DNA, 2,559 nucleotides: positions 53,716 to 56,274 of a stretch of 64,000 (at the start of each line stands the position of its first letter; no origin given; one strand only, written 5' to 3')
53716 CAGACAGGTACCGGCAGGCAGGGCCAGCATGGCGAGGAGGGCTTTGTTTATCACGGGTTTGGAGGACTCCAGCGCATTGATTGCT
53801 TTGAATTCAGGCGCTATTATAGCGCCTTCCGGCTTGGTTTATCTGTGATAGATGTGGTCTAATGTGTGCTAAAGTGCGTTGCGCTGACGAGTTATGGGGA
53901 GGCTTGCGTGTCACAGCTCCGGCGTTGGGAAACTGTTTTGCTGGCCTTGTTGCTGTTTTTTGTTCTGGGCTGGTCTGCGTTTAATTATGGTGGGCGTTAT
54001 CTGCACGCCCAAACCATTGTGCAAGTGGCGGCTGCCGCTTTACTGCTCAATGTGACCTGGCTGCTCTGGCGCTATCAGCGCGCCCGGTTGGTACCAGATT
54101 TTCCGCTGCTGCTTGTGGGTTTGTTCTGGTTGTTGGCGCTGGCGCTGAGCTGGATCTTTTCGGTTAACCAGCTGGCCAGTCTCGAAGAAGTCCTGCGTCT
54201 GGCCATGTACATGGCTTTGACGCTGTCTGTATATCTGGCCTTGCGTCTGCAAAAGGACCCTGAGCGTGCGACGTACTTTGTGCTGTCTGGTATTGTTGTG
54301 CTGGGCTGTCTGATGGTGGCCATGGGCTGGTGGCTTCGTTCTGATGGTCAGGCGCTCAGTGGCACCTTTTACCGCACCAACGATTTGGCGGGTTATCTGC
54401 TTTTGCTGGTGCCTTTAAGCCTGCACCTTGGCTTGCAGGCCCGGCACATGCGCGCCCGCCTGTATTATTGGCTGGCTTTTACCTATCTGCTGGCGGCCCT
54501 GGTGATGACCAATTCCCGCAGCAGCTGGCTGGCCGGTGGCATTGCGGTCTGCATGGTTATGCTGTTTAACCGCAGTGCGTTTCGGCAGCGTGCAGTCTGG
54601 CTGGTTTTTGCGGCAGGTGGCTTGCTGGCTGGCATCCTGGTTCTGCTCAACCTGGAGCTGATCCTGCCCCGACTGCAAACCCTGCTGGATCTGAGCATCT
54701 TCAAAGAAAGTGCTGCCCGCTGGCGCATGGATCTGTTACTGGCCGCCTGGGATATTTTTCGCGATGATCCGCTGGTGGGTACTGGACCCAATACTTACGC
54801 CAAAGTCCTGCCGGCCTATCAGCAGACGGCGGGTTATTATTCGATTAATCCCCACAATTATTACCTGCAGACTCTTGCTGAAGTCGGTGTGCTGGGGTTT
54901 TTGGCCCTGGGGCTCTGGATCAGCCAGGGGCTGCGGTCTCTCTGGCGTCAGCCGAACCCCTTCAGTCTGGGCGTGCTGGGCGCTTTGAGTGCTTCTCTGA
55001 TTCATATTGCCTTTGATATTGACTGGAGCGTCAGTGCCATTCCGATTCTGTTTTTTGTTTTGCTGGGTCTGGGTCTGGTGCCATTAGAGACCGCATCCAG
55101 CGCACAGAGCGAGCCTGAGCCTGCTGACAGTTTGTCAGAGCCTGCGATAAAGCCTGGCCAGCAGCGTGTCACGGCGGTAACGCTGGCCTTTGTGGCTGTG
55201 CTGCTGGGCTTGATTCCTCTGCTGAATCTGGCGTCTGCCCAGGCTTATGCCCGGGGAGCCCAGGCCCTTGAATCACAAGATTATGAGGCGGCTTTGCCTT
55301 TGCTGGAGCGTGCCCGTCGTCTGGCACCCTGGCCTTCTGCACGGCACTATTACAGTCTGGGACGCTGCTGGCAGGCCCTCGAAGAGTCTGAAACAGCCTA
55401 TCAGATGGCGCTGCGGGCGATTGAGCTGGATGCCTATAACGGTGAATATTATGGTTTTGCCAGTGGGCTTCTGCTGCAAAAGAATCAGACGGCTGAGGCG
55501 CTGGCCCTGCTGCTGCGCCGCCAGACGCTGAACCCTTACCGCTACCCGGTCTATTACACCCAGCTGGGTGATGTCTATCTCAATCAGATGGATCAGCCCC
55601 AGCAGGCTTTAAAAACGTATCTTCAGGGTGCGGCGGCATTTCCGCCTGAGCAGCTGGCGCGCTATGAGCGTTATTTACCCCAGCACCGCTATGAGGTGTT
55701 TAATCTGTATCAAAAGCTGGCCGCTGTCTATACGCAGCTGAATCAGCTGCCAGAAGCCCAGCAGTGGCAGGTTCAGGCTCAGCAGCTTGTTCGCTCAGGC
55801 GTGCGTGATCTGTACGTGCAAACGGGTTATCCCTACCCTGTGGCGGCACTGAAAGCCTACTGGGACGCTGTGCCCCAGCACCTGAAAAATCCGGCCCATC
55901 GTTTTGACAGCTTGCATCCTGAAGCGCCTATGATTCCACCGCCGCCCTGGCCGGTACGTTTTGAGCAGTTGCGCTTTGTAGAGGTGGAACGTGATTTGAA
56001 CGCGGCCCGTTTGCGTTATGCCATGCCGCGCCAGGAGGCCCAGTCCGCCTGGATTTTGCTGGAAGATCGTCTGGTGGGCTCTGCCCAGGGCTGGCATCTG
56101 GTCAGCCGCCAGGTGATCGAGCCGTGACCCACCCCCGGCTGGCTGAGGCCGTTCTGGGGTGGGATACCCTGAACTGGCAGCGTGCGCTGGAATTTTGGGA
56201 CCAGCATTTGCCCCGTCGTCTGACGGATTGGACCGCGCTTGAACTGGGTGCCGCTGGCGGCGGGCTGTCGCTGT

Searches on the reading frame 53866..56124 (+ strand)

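Call 83: search_protein_families(library=pfam, proteins=[window:53866-56124:+], max_evalue=0.0001)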
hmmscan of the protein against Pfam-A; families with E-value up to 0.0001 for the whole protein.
window:53866-56124:+ (753 aa): 1 family
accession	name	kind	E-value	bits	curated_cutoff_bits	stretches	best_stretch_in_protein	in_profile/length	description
PF04932.20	Wzy_C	-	2.2e-24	86.4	31.7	1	204-348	2-148/149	O-Antigen ligase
